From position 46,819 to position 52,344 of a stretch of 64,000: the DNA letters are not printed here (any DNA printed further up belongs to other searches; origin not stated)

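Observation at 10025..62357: All nine tRNA genes have a TATA-like octamer at exactly -31..-24: signature of leaderless tRNA transcription (RNase P independence?)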

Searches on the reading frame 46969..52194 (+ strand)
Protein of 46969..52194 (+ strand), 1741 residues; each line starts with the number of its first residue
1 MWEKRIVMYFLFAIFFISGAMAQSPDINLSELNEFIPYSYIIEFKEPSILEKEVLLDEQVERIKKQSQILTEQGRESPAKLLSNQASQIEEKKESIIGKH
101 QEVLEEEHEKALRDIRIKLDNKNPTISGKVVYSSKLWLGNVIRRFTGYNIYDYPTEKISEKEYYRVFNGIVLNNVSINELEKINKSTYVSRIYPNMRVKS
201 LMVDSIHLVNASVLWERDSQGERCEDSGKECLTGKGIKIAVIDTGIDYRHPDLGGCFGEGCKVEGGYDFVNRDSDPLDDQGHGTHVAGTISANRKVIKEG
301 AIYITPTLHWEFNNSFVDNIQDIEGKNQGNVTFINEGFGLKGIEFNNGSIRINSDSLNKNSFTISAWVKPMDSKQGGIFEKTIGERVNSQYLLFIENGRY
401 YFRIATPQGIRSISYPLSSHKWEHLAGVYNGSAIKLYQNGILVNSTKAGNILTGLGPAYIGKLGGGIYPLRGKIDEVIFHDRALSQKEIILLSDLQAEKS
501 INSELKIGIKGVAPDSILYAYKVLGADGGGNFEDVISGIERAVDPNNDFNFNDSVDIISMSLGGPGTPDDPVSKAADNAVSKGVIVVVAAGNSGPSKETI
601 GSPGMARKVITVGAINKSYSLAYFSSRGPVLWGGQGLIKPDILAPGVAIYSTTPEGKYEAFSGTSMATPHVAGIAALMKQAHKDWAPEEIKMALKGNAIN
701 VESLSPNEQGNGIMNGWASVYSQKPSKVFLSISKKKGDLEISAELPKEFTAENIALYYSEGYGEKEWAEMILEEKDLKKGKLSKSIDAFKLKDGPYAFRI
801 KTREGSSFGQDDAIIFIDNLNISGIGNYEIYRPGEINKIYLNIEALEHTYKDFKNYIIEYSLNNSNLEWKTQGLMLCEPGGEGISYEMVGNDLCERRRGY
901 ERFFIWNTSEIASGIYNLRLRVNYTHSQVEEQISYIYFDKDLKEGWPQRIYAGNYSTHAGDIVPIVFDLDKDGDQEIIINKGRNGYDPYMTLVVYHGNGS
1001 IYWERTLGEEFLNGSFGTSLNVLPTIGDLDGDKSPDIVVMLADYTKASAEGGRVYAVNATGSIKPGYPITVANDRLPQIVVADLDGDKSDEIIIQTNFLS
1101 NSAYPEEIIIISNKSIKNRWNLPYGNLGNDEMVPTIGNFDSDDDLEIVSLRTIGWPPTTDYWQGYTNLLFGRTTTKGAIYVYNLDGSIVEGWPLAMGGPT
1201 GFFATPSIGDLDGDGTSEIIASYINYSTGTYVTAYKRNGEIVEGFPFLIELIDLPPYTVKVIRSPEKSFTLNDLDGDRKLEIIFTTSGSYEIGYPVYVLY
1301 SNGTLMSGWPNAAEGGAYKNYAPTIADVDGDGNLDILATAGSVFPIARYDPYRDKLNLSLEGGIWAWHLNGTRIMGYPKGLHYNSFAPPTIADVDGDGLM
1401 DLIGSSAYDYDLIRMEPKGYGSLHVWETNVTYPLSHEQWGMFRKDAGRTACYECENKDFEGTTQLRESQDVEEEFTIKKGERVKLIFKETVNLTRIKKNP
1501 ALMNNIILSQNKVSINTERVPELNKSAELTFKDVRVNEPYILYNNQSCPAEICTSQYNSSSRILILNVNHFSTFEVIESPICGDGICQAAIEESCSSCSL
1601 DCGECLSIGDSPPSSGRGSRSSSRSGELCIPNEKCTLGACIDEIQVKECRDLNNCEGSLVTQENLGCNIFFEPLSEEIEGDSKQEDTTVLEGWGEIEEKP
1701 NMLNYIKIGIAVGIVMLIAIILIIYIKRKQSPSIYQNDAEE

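Call 6: search_protein_families(library=pfam, proteins=[window:46969-52194:+])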
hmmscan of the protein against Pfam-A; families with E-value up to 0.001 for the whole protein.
window:46969-52194:+ (1741 aa): 4 families
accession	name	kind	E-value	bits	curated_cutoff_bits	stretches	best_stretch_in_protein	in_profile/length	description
PF00082.27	Peptidase_S8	-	4.2e-63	213.8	21.8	2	504-712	69-288/288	Subtilase family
PF13517.12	FG-GAP_3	-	6.5e-25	88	26.9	3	1273-1337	1-60/61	FG-GAP-like repeat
PF13385.13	Laminin_G_3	-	2.1e-24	86.9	27.6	1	347-489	4-150/151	Concanavalin A-like lectin/glucanases superfamily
PF01839.29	FG-GAP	-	1.1e-11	44.8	22.1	0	1321-1341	3-23/37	FG-GAP repeat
